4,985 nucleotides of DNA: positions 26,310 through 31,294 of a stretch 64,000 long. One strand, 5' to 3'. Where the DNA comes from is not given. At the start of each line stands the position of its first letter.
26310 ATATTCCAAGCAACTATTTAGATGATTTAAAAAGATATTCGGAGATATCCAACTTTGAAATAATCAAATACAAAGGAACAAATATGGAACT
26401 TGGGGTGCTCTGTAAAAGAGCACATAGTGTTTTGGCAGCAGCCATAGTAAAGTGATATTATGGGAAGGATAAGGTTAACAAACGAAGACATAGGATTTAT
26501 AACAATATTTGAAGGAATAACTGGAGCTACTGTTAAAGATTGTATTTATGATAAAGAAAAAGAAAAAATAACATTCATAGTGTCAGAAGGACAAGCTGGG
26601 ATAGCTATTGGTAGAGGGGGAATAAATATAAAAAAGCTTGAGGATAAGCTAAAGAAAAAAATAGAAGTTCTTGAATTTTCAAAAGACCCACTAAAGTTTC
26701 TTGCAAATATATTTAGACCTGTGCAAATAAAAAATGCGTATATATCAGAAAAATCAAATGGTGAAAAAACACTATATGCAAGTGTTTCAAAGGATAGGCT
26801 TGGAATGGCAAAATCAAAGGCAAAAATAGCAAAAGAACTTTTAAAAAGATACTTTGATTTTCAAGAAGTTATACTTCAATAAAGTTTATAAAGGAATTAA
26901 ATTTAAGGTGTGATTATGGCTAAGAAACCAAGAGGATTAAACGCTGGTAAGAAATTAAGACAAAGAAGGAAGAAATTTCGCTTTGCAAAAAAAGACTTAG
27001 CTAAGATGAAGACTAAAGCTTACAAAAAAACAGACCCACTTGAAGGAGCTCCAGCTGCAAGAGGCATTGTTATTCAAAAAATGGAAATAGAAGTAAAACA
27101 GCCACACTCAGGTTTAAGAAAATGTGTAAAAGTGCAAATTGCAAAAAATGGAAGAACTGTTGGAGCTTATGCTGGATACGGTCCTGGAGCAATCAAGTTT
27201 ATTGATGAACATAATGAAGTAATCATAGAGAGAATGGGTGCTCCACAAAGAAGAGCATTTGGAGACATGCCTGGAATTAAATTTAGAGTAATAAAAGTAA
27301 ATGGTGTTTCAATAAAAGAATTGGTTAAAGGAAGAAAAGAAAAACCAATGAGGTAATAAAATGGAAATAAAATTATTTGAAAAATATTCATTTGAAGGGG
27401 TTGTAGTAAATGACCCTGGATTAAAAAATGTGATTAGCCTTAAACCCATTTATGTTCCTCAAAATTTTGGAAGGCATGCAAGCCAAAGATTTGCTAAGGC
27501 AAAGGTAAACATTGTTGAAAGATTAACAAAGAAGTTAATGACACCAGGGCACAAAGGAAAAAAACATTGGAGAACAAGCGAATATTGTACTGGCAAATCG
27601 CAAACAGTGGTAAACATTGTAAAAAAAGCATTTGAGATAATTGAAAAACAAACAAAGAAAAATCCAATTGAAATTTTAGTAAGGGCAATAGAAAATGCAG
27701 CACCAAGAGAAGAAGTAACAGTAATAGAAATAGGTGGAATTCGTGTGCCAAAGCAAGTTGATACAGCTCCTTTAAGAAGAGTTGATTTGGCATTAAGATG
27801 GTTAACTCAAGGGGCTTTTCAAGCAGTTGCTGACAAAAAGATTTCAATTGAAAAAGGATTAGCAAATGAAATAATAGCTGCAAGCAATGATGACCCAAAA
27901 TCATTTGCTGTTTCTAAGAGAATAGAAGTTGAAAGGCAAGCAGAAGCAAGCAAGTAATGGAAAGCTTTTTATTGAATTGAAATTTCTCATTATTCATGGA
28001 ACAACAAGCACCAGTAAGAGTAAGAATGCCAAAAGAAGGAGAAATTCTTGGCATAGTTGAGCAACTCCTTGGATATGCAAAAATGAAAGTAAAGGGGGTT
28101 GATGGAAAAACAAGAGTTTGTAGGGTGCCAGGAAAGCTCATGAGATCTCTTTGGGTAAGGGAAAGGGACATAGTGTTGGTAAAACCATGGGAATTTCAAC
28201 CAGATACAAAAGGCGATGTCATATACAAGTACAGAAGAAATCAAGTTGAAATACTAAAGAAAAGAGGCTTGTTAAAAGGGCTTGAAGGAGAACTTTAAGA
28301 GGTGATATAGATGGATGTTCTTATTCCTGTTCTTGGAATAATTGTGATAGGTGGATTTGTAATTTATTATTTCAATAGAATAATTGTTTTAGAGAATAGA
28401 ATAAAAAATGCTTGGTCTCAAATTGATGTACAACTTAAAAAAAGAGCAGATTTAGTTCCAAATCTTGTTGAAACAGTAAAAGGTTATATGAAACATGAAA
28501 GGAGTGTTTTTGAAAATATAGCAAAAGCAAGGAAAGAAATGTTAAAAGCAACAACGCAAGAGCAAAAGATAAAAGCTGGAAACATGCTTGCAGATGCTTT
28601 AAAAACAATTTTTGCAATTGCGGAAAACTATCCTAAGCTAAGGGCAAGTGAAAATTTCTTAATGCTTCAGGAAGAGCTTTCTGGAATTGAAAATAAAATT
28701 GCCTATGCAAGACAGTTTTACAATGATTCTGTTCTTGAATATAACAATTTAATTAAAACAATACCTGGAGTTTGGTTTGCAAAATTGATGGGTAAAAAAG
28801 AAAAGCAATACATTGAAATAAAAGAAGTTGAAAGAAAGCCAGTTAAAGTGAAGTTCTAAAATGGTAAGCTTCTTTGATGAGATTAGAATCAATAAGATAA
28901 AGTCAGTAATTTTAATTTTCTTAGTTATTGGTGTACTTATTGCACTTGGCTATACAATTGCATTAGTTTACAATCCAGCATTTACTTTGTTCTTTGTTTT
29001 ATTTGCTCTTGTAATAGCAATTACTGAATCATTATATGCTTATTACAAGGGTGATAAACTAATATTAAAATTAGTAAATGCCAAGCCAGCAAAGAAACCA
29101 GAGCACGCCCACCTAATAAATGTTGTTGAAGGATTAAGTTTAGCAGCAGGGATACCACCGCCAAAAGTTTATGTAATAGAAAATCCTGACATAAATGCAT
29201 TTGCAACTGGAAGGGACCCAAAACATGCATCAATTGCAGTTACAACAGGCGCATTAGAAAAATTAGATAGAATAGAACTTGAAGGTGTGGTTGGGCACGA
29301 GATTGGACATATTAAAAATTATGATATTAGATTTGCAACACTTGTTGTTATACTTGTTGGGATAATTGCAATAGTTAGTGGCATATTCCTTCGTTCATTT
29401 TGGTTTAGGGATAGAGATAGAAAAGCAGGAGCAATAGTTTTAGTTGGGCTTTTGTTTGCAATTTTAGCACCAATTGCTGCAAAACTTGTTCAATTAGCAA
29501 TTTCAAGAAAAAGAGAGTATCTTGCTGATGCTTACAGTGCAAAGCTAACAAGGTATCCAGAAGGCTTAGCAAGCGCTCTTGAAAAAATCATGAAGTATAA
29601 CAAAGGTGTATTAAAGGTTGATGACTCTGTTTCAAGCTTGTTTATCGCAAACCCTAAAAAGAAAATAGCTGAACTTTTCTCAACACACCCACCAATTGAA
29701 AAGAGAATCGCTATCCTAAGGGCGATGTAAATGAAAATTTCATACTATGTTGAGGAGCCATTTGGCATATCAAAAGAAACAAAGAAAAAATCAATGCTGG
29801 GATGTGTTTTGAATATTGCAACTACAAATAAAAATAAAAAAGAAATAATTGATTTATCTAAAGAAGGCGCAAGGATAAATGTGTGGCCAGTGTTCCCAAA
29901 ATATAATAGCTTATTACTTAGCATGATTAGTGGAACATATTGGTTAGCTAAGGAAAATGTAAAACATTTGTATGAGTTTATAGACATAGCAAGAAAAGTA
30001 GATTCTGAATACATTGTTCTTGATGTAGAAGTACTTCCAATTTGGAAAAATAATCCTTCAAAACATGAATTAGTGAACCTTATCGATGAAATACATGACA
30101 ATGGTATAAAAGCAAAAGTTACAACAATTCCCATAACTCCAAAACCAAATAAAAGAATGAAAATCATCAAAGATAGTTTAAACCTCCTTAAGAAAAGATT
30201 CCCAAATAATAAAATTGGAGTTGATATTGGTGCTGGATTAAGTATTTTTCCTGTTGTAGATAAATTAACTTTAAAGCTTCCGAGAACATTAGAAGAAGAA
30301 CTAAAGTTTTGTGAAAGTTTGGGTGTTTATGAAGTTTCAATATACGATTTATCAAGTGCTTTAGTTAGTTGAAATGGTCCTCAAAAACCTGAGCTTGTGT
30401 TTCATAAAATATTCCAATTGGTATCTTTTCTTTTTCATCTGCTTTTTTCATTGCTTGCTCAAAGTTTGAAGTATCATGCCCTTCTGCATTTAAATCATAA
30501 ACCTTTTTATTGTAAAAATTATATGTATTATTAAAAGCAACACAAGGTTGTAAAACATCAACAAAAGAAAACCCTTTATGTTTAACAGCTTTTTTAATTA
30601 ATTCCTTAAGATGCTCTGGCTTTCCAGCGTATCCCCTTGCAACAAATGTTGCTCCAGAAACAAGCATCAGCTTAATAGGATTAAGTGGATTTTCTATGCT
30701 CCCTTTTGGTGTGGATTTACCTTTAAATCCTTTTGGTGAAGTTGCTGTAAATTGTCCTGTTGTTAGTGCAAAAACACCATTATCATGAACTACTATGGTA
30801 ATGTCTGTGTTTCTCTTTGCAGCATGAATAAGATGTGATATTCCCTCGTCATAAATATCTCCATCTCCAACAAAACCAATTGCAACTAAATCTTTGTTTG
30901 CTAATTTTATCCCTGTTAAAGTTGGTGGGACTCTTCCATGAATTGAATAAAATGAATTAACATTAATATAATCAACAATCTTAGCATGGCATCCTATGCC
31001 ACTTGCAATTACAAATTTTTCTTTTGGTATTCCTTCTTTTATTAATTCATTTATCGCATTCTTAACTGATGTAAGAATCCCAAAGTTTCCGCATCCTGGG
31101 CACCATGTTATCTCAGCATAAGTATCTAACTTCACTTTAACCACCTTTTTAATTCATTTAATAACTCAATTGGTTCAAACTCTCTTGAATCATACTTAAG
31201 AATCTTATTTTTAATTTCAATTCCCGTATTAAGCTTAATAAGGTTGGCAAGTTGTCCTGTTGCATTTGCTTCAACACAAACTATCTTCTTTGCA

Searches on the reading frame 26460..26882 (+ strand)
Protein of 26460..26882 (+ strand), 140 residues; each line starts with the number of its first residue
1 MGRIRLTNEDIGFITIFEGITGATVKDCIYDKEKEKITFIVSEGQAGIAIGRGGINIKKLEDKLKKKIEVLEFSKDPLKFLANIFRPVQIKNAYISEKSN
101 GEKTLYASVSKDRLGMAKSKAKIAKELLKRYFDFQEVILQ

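Call 62: search_protein_families(library=pfam, proteins=[window:26460-26882:+], max_evalue=0.00001)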
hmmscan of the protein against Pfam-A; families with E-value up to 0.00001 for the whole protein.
window:26460-26882:+ (140 aa): 2 families
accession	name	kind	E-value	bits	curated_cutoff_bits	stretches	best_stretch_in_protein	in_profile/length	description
PF07650.23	KH_2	-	1.1e-12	48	22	1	16-75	6-65/78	KH domain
PF13184.12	KH_5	-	1.9e-10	41.1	27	1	35-92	3-66/69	NusA-like KH domain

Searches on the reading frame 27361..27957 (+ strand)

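Call 62: search_protein_families(library=pfam, proteins=[window:27361-27957:+], max_evalue=0.00001)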
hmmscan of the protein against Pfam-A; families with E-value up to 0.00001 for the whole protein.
window:27361-27957:+ (198 aa): 1 family
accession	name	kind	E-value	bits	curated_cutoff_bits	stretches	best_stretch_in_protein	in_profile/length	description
PF00177.27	Ribosomal_S7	-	2.6e-38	131.4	24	1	27-198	7-148/148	Ribosomal protein S7p/S5e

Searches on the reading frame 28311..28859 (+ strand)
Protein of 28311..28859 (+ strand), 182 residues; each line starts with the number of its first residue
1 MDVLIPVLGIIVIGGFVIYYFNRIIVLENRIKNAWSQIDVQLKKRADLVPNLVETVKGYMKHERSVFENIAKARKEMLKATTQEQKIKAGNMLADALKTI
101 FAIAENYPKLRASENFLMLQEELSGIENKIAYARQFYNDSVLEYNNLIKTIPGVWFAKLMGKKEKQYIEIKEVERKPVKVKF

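Call 62: search_protein_families(library=pfam, proteins=[window:28311-28859:+], max_evalue=0.00001)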
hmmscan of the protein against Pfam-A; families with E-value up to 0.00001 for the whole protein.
window:28311-28859:+ (182 aa): 1 family
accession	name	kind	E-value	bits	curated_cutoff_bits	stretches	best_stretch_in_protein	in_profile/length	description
PF04011.17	LemA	-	4.3e-58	195.8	26.2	1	34-182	1-149/149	LemA family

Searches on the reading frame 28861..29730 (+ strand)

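Call 62: search_protein_families(library=pfam, proteins=[window:28861-29730:+], max_evalue=0.00001)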
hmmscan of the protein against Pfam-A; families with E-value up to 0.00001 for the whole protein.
window:28861-29730:+ (289 aa): 1 family
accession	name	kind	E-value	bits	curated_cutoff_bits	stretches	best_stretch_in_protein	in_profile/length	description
PF01435.24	Peptidase_M48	-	2.1e-33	116.2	20.3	1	83-288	5-184/186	Peptidase family M48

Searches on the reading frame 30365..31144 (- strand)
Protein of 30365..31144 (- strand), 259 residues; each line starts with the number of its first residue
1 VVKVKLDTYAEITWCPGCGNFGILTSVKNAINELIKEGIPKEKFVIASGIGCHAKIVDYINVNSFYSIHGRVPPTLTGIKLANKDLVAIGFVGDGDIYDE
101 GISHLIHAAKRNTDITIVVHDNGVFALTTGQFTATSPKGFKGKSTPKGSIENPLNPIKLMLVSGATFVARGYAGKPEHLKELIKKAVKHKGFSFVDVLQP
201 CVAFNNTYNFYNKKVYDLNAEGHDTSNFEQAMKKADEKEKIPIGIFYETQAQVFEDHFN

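Call 63: search_protein_families(library=pfam, proteins=[window:30365-31144:-], max_evalue=0.00001)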
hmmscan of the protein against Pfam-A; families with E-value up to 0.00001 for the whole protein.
window:30365-31144:- (259 aa): 2 families
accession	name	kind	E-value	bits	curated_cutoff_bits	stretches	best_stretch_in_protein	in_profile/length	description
PF02775.26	TPP_enzyme_C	-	6.6e-29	101.1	21.9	1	50-197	2-151/151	Thiamine pyrophosphate enzyme, C-terminal TPP binding domain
PF12367.13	PFO_beta_C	-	3.4e-18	65.9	24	1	201-258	1-61/66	Pyruvate ferredoxin oxidoreductase beta subunit C terminal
